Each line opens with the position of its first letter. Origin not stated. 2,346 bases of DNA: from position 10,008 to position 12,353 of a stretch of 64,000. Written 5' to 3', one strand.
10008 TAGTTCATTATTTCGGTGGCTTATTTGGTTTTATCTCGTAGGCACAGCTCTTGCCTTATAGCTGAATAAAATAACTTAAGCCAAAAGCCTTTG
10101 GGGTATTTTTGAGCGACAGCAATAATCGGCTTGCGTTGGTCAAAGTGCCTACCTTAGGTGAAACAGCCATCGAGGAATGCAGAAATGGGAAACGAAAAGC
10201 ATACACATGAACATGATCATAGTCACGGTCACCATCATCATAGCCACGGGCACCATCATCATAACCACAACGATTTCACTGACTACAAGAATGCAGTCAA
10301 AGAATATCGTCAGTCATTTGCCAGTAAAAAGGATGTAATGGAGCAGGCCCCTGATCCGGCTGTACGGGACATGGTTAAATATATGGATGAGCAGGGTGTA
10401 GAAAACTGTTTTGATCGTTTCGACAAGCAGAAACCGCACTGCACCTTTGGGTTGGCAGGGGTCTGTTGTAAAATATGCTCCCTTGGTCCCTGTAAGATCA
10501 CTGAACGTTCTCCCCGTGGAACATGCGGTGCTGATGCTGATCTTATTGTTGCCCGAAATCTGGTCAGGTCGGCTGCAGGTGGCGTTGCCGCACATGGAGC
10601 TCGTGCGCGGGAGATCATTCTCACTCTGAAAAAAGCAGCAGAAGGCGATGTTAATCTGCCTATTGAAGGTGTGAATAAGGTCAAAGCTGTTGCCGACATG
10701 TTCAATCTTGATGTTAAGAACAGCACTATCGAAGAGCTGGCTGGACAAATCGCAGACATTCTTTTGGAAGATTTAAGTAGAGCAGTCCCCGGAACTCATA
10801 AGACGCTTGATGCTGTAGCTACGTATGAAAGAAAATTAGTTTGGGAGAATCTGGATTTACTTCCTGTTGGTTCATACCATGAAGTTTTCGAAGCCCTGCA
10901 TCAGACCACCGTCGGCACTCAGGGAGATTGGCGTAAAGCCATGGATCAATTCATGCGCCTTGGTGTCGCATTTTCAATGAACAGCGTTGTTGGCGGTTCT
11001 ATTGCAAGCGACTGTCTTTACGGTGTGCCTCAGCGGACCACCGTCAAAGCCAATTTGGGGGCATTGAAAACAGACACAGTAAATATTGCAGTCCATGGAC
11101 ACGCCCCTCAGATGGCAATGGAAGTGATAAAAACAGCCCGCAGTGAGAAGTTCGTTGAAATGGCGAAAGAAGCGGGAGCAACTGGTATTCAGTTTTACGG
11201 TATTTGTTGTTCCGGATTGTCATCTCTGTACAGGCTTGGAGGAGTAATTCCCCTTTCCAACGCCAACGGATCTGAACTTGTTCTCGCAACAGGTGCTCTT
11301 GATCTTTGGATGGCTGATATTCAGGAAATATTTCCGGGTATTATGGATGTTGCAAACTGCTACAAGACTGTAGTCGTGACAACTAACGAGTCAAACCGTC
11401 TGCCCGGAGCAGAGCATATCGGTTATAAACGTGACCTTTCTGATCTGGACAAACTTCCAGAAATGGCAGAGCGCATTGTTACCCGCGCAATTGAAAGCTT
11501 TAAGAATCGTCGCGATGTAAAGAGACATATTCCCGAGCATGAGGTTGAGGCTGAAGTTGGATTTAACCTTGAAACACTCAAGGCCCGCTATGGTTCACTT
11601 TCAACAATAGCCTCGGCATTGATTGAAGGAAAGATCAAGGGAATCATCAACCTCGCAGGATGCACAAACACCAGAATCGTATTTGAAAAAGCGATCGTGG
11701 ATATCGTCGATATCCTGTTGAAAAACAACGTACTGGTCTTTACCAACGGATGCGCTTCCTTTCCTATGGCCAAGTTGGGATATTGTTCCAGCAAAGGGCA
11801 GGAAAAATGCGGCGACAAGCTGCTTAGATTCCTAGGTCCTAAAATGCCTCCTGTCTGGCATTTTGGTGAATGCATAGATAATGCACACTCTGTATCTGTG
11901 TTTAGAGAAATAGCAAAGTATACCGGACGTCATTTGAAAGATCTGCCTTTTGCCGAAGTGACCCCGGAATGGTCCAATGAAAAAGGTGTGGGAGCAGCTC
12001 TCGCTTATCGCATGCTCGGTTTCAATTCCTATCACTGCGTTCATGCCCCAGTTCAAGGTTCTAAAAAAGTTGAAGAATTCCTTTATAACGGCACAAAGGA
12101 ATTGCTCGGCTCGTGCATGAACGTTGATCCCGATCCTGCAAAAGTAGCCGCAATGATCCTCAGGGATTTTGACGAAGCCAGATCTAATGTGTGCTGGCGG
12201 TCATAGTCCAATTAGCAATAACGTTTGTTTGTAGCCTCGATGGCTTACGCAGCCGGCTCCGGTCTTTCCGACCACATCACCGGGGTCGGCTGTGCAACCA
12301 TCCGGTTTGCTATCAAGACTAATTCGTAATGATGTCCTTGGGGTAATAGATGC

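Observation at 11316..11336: C-cluster cysteine position reads Glu (DIQEIFP instead of D-x-Q-C-I-x-P)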

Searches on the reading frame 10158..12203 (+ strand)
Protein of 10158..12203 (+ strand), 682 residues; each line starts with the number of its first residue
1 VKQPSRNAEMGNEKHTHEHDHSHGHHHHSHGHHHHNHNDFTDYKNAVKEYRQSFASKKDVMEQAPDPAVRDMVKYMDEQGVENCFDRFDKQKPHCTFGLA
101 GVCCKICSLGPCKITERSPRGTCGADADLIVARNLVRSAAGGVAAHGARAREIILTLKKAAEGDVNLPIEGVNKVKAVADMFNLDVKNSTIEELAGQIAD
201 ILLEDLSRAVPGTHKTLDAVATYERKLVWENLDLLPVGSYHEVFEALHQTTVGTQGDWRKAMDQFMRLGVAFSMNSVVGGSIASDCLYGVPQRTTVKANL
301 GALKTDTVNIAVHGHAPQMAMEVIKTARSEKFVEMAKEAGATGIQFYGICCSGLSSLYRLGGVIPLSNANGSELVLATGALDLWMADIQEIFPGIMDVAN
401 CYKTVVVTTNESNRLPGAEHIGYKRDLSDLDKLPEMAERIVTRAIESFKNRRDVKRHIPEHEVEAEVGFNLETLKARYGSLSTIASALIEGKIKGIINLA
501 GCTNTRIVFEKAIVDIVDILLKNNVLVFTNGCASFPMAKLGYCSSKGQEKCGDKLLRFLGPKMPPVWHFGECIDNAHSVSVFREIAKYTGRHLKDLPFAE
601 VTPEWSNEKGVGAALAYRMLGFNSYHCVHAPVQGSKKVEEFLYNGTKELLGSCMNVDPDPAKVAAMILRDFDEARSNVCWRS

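Call 3: search_solved_structures(query=window:10158-12203:+, show_alignments=5, max_evalue=0.001)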
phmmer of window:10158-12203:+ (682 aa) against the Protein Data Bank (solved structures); distinct sequences matched with E-value up to 0.001: 38.
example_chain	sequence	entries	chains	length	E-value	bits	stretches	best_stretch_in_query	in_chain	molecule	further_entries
6t7j_B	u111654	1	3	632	1.9e-113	383.3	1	68-680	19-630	Carbon monoxide dehydrogenase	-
6elq_X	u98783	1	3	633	1.8e-112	380.1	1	63-672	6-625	Carbon Monoxide Dehydrogenase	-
7err_A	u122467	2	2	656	4.1e-95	322.7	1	31-677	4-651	Carbon monoxide dehydrogenase 2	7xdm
9iyo_A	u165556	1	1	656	2.8e-94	320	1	31-677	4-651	Carbon monoxide dehydrogenase 2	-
9iym_A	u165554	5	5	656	3.6e-94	319.6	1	31-677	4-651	Carbon monoxide dehydrogenase 2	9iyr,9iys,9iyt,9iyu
9tox_X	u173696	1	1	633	1.6e-93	317.4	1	64-677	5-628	Carbon monoxide dehydrogenase 2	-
7xdn_A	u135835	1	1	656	3.4e-93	316.4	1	31-677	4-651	Carbon monoxide dehydrogenase 2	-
6ytt_B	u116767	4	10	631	3.6e-93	316.3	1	66-676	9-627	Carbon-monoxide dehydrogenase (Acceptor),Carbon-monoxide dehydrogenase (Acceptor) | Carbon-monoxide dehydrogenase (Acceptor),CO-dehydrogenase from Clostridium a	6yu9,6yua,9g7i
9fzy_B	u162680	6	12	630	3.8e-93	316.2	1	66-676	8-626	Carbon monoxide dehydrogenase/acetyl-CoA synthase beta subunit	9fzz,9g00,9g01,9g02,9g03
7xdp_A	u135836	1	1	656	4.4e-93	316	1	31-677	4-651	Carbon monoxide dehydrogenase 2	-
2yiv_X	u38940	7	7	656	4.6e-93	316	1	31-677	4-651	CARBON MONOXIDE DEHYDROGENASE 2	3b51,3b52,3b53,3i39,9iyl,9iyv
6vwy_A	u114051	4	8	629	5.6e-93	315.7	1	71-668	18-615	Carbon monoxide dehydrogenase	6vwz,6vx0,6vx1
7zkk_A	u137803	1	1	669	1e-92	314.8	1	62-669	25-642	Carbon monoxide dehydrogenase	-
9tp0_X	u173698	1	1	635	1.1e-92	314.7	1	64-677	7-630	Carbon monoxide dehydrogenase 2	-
8x9d_A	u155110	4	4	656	1.4e-92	314.4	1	31-677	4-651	Carbon monoxide dehydrogenase 2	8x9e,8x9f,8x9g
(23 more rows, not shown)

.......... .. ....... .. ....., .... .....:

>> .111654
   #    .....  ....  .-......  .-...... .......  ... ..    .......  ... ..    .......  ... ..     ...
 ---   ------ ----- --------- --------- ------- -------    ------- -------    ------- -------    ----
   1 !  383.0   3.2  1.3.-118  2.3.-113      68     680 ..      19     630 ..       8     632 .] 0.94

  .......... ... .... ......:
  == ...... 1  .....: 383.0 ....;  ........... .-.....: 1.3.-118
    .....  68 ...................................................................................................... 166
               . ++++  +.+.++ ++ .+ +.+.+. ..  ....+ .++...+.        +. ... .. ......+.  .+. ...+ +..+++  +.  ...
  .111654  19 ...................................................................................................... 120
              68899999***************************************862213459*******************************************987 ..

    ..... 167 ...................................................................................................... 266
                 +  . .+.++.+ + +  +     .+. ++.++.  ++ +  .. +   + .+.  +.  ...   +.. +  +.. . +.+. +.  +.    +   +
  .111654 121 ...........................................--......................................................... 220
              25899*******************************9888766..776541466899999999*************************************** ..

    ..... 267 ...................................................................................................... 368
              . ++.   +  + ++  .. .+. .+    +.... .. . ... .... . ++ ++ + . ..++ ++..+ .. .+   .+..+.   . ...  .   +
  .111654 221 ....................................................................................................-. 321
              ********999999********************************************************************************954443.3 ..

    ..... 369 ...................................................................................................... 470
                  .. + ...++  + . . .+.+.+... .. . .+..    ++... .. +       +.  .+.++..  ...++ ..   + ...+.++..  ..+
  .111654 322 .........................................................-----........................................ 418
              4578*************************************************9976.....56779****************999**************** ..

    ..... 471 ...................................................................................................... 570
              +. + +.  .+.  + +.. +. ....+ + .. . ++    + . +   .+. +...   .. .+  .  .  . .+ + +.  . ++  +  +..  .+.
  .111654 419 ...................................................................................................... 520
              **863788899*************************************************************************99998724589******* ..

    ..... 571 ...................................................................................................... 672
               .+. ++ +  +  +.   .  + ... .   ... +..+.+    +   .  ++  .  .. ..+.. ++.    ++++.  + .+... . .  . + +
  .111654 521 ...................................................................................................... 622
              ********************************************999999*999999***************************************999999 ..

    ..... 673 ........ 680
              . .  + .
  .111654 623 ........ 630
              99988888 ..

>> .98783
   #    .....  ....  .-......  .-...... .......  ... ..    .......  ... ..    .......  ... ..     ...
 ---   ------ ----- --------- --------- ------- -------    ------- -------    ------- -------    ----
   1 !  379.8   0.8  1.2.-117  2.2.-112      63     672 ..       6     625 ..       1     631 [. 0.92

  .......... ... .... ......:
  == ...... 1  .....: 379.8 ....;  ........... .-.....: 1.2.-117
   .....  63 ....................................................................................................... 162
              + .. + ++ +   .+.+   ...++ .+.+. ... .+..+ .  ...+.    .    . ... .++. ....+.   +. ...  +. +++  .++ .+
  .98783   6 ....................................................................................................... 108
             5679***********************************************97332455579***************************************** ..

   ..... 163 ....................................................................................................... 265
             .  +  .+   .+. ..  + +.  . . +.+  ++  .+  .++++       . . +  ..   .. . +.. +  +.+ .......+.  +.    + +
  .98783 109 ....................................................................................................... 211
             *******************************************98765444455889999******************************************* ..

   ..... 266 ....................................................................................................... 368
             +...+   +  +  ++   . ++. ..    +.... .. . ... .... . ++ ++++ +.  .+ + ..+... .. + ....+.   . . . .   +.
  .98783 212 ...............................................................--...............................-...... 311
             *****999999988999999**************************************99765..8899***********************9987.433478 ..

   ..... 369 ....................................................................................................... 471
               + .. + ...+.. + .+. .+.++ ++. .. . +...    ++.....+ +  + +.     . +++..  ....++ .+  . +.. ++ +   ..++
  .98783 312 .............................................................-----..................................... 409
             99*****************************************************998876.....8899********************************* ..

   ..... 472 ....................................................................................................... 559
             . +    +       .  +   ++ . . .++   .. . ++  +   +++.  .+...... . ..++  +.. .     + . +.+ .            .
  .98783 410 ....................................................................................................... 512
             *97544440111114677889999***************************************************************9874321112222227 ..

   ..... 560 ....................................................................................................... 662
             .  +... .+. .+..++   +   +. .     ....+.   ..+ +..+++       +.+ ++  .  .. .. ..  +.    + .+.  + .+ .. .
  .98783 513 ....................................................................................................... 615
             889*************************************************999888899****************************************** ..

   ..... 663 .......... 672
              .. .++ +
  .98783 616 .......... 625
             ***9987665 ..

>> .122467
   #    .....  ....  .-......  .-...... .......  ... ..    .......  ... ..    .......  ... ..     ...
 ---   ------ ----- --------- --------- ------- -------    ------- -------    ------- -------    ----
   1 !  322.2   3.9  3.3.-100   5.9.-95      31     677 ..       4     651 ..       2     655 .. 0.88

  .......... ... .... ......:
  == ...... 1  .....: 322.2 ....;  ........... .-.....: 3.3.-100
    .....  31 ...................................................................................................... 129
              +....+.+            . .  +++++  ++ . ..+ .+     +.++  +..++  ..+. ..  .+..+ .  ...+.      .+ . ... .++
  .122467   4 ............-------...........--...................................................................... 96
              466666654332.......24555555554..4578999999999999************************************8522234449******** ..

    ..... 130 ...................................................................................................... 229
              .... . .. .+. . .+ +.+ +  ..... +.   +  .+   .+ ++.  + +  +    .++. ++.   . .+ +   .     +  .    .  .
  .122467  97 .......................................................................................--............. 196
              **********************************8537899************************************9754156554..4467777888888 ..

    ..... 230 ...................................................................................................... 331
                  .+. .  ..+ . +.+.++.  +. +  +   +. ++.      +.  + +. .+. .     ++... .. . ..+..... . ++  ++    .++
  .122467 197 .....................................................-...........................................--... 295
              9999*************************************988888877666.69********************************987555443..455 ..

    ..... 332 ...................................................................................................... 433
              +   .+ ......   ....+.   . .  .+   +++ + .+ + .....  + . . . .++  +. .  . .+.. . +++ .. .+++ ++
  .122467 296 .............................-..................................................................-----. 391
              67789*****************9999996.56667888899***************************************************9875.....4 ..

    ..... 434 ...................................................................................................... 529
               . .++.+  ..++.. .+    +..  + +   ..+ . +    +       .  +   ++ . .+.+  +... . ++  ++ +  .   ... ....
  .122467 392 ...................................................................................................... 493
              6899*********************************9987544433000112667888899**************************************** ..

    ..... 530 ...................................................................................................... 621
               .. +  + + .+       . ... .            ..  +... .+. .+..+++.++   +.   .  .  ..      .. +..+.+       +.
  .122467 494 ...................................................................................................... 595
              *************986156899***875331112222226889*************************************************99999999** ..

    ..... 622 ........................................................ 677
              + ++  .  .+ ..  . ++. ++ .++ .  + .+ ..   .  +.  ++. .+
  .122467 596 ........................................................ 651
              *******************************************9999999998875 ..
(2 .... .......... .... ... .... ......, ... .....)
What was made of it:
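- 10185..12206 (+): cooS-like gene: Ni-CODH homolog, clade B, structural group B-1 (673 aa; the mechanical ORF starts at GTG 10158). PDB hits to CODHs down to 1.9e-113 (call 3).
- A carboxylate replaces one cluster cysteine (call 3). CooS-V is the most distant of the CooS-type (CODH) chains matched in the PDB search (call 3). The alignments around the site are gap-free (call 3).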

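Call 4: search_protein_families(library=pfam, proteins=[window:10158-12203:+])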
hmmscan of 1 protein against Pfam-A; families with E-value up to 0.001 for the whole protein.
window:10158-12203:+ (682 aa): 1 family
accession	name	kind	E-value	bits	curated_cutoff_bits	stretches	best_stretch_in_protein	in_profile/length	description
PF03063.25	Prismane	-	7.3e-132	441.1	27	1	102-660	1-512/513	Prismane/CO dehydrogenase family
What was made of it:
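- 10185..12206 (+): Pfam Prismane 441 bits (call 4).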

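Call 5: search_protein_families(library=ncbifam, proteins=[window:10158-12203:+])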
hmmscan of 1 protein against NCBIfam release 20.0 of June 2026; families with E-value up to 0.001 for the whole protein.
window:10158-12203:+ (682 aa): 2 families
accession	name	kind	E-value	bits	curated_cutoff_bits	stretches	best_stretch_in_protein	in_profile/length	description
TIGR01702.1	CO_DH_cata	equivalog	3.7e-143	477.9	478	1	66-676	3-617/621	anaerobic carbon-monoxide dehydrogenase catalytic subunit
TIGR00314.1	cdhA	equivalog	4.6e-15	54.5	781.3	2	100-216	63-176/784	CO dehydrogenase/acetyl-CoA synthase complex subunit alpha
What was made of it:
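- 10185..12206 (+): TIGR01702 477.9 bits against a cutoff of 478 (call 5).
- On Canonical Ni,Fe-CODH (CODH-II type; NCBIfam TIGR01702 equivalog): 477.9 bits against a cutoff of 478 (call 5).
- The TIGR01702 score falls just under its cutoff (477.9 against 478, call 5).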

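Call 9: find_homologous_proteins(query=window:10158-12203:+, max_evalue=1e-30)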
Query window:10158-12203:+ (682 aa): 2679 proteins with E <= 1e-30 among 8000 candidates; the best 120 are listed.
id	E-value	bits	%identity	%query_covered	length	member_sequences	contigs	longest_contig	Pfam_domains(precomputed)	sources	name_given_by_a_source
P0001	0.0e+0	1564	100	99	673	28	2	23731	PF03063.26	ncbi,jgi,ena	jgi:carbon-monoxide dehydrogenase catalytic subunit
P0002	0.0e+0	1302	82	98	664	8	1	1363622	PF03063.26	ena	-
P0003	0.0e+0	1268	80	96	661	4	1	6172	PF03063.26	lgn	-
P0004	0.0e+0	1259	81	94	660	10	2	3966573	PF03063.26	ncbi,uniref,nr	ncbi:anaerobic carbon-monoxide dehydrogenase catalytic subunit [Pseudodesulfovibrio indicus]|uniref:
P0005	0.0e+0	1245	79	96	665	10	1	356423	PF03063.26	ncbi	ncbi:anaerobic carbon-monoxide dehydrogenase catalytic subunit [Salidesulfovibrio brasiliensis]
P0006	0.0e+0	1233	78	95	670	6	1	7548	PF03063.26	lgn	-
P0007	0.0e+0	1232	79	94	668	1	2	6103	PF03063.26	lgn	-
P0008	0.0e+0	1226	78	97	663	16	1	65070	PF03063.26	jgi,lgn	jgi:carbon-monoxide dehydrogenase catalytic subunit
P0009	0.0e+0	1226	78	94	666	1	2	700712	PF03063.26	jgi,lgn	-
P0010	0.0e+0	1224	78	94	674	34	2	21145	PF03063.26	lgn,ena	-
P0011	0.0e+0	1224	78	96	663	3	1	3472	PF03063.26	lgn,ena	-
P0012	0.0e+0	1223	78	94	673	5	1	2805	PF03063.26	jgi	-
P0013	0.0e+0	1217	79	94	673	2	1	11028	PF03063.26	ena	-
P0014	0.0e+0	1215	76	97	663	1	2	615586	PF03063.26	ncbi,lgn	-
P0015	0.0e+0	1211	78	94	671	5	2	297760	PF03063.26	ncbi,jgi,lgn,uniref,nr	ncbi:anaerobic carbon-monoxide dehydrogenase catalytic subunit [Halodesulfovibrio sp.]|jgi:carbon-mo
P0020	0.0e+0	1204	75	98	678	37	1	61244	PF03063.26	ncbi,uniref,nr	ncbi:carbon monoxide dehydrogenase [Desulfosporosinus sp. BG]|uniref:carbon monoxide dehydrogenase n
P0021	0.0e+0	1195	77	94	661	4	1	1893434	PF03063.26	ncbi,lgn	ncbi:MAG: hypothetical protein OCC46_07825 [Pseudodesulfovibrio sp.]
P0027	0.0e+0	1151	74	97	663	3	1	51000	PF03063.26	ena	-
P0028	0.0e+0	1147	75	94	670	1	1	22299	PF03063.26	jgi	jgi:carbon-monoxide dehydrogenase catalytic subunit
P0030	0.0e+0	1087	69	98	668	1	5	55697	PF03063.26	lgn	-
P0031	0.0e+0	1085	70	94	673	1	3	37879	PF03063.26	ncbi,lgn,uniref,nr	ncbi:hypothetical protein [Solidesulfovibrio sp.]|uniref:hypothetical protein n=1 Tax=Solidesulfovib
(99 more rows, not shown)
